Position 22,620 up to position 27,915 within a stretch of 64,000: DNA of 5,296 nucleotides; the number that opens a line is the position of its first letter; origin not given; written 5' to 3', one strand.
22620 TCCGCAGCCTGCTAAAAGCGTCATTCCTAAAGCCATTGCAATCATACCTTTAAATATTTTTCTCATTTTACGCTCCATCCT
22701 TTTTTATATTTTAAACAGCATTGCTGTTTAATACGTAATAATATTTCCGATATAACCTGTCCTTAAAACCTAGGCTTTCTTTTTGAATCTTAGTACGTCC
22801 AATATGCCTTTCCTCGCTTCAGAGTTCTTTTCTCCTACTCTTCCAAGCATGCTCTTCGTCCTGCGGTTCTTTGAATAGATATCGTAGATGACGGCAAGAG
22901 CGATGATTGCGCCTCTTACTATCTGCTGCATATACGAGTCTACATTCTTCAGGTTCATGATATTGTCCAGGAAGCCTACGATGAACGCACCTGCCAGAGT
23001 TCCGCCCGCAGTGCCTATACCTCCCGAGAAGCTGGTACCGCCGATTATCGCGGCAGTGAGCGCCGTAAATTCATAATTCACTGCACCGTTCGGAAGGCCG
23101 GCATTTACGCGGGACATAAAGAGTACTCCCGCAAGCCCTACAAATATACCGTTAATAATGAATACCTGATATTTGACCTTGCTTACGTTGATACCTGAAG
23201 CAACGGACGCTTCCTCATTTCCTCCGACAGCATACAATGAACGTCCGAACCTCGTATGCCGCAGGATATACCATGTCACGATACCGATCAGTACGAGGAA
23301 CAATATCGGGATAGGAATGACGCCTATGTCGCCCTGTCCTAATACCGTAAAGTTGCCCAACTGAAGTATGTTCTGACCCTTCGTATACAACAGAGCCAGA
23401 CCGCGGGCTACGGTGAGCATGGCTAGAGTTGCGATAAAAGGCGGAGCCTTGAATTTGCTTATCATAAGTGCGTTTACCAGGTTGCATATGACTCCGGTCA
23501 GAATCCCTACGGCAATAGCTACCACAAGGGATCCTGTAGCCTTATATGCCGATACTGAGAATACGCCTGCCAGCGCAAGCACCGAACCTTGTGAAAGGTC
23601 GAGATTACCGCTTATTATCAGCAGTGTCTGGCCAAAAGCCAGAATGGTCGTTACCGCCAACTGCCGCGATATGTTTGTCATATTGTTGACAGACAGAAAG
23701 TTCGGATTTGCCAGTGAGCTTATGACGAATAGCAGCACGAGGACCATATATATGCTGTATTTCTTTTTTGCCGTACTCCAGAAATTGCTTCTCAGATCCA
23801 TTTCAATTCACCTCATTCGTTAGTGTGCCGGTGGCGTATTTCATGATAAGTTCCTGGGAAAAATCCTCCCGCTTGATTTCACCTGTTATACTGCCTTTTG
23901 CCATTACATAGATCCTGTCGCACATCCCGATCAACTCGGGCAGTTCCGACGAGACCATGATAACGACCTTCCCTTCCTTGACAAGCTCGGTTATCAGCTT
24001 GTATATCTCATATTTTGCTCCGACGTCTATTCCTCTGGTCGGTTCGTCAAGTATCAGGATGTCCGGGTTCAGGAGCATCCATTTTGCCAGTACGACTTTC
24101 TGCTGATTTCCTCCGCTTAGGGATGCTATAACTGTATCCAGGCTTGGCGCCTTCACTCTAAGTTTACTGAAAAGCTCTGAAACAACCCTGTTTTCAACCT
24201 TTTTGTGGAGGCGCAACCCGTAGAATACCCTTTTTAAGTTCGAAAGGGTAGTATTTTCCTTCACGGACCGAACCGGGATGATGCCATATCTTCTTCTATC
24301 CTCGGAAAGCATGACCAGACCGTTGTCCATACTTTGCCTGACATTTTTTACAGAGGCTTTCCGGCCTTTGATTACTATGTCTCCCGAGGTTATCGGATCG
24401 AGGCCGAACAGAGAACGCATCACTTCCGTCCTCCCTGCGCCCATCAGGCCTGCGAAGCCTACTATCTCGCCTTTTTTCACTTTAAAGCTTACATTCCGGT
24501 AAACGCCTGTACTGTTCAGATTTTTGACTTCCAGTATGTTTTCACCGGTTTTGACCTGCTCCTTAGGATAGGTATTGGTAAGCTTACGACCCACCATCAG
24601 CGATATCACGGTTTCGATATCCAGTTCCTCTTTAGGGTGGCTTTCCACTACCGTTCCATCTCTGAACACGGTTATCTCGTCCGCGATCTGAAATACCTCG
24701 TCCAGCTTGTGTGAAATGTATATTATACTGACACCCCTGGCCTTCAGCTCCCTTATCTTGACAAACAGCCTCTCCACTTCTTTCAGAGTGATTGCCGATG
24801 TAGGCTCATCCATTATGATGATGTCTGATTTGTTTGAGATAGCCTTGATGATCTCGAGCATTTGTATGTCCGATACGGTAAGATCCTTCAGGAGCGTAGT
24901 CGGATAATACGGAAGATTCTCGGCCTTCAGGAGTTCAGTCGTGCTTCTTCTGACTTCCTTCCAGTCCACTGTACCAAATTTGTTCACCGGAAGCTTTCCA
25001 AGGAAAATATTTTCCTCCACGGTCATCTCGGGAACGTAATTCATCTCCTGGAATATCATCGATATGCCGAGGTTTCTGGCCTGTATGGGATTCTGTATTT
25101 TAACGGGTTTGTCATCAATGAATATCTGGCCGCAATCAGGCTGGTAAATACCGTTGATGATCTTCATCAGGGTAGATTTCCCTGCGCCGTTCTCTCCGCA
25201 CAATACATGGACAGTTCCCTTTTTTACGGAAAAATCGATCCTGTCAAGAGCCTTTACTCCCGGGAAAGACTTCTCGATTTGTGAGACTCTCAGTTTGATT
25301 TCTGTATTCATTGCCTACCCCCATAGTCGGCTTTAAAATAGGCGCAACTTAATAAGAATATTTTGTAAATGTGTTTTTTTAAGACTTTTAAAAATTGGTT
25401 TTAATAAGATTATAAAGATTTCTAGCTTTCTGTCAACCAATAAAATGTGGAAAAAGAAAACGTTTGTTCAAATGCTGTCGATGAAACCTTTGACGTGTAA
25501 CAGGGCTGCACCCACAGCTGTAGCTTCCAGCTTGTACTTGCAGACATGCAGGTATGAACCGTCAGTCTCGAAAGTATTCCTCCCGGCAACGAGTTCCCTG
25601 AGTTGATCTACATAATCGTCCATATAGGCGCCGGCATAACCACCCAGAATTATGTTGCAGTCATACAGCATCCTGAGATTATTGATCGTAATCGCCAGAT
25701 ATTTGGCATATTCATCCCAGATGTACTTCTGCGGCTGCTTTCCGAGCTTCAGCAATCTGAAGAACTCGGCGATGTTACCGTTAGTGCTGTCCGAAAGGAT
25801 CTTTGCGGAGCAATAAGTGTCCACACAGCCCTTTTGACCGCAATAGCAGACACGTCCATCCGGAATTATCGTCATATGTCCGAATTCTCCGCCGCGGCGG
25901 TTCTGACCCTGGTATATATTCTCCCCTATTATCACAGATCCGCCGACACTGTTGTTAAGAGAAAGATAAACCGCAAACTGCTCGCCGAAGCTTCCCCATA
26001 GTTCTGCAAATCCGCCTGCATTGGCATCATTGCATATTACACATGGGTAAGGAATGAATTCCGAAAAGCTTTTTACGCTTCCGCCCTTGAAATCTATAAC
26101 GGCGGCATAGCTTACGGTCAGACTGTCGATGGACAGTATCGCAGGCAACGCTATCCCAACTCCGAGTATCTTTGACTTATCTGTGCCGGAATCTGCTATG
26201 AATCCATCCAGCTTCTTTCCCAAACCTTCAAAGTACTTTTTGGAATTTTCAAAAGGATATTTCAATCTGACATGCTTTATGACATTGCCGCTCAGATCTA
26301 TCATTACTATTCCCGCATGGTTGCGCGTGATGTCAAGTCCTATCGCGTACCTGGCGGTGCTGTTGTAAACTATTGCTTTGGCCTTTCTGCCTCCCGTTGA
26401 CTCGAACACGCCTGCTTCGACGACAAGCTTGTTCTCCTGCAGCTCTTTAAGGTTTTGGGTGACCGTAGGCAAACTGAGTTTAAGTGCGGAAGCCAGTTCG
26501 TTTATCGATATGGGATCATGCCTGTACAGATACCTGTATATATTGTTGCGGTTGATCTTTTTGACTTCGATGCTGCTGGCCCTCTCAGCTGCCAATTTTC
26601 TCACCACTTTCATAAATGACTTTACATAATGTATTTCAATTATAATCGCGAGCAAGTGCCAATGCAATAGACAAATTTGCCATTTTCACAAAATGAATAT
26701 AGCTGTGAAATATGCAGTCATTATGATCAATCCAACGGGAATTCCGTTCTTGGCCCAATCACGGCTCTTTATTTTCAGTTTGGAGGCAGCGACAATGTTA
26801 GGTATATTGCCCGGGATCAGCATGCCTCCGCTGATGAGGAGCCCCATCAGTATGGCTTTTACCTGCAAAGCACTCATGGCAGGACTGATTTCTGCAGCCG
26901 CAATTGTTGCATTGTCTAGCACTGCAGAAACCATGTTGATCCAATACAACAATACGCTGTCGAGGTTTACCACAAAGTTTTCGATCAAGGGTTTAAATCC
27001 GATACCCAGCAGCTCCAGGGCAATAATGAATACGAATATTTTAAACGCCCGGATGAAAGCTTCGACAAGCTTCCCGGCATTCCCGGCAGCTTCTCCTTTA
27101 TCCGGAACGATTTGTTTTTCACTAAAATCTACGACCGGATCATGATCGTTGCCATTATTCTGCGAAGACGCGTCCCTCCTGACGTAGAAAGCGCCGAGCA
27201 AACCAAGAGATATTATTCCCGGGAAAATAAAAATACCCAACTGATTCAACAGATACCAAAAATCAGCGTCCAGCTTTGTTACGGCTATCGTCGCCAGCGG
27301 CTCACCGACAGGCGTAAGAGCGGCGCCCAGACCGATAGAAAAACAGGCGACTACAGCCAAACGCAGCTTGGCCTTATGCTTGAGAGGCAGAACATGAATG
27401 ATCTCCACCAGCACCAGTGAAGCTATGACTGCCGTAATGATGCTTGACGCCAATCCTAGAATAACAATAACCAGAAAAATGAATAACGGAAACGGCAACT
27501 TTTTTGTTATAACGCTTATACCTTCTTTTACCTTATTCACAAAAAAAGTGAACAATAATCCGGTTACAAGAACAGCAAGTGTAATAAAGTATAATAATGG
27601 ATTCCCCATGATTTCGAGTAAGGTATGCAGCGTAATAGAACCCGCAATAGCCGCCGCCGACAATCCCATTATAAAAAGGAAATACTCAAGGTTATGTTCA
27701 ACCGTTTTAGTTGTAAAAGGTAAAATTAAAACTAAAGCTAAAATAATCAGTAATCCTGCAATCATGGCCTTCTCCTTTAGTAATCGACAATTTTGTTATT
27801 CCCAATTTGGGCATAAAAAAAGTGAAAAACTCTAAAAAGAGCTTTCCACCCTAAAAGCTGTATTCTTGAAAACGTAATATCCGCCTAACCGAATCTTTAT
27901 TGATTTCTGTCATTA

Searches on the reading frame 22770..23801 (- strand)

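Call 60: search_protein_families(library=pfam, proteins=[window:22770-23801:-], max_evalue=0.001)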
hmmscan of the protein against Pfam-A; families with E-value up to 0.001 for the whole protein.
window:22770-23801:- (343 aa): 1 family
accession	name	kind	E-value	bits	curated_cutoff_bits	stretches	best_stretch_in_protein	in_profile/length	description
PF02653.21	BPD_transp_2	-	1.3e-39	136.4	26.8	1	41-303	2-268/269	Branched-chain amino acid transport system / permease component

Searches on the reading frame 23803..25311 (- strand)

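Call 60: search_protein_families(library=pfam, proteins=[window:23803-25311:-], max_evalue=0.001)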
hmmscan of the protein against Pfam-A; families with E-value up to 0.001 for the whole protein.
window:23803-25311:- (502 aa): 3 families
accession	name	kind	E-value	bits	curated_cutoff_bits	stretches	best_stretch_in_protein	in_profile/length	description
PF00005.33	ABC_tran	-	1e-52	178.8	25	2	22-172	1-137/137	ABC transporter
PF13304.12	AAA_21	-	8.7e-08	33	27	0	34-60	1-27/304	AAA domain, putative AbiEii toxin, Type IV TA system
PF09818.15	ABC_ATPase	-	0.00071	19.1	23.2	0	153-218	167-248/283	P-loop domain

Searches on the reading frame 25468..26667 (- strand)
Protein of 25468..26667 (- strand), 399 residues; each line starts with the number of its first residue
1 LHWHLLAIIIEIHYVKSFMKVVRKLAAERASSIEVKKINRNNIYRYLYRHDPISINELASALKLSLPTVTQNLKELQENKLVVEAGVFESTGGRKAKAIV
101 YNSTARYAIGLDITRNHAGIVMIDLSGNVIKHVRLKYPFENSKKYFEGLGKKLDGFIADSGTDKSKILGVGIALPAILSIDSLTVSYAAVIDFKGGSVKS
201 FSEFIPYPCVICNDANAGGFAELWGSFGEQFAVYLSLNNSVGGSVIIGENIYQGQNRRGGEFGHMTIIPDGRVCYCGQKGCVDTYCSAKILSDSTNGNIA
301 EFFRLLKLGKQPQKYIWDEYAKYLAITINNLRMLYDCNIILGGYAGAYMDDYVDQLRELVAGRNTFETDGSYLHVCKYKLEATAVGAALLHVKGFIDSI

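Call 60: search_protein_families(library=pfam, proteins=[window:25468-26667:-], max_evalue=0.001)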
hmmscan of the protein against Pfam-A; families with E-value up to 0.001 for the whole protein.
window:25468-26667:- (399 aa): 7 families
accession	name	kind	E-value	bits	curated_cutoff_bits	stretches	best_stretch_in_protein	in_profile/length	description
PF00480.26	ROK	-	7.5e-36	124.6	22.9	1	109-391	2-291/294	ROK family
PF13412.12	HTH_24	-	4e-08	33.1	21.9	1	41-82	6-47/48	Winged helix-turn-helix DNA-binding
PF12840.13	HTH_20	-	1.5e-06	28.5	27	1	42-83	8-49/51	Helix-turn-helix domain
PF12802.13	MarR_2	-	5.3e-06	26.9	27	1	46-83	13-51/61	MarR family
PF01047.28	MarR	-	3.4e-05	24.1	24.6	1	47-82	12-47/59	MarR family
PF08279.18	HTH_11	-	0.00011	22.5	25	1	40-84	2-47/55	HTH domain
PF01325.25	Fe_dep_repress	-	0.00016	22.2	26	1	43-83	13-53/60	Iron dependent repressor, N-terminal DNA binding domain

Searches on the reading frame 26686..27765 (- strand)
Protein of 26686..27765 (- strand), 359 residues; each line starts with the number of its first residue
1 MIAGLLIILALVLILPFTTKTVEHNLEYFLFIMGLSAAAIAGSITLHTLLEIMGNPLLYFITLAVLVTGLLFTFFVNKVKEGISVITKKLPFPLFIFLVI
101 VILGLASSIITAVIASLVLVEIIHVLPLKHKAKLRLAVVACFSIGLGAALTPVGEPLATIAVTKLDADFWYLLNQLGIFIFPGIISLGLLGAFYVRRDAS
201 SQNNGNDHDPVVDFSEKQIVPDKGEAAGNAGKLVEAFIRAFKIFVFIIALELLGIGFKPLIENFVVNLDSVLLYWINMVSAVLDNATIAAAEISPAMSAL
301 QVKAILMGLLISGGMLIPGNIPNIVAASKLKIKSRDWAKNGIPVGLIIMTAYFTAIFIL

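Call 60: search_protein_families(library=pfam, proteins=[window:26686-27765:-], max_evalue=0.001)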
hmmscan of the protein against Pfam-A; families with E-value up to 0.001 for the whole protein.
window:26686-27765:- (359 aa): 2 families
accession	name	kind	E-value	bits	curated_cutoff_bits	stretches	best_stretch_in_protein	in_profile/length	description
PF07854.18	DUF1646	-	4.9e-125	417.9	21.4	1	2-359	1-347/347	Protein of unknown function (DUF1646)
PF03600.22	CitMHS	-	1.6e-06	27.9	31.9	1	33-257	17-219/336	Citrate transporter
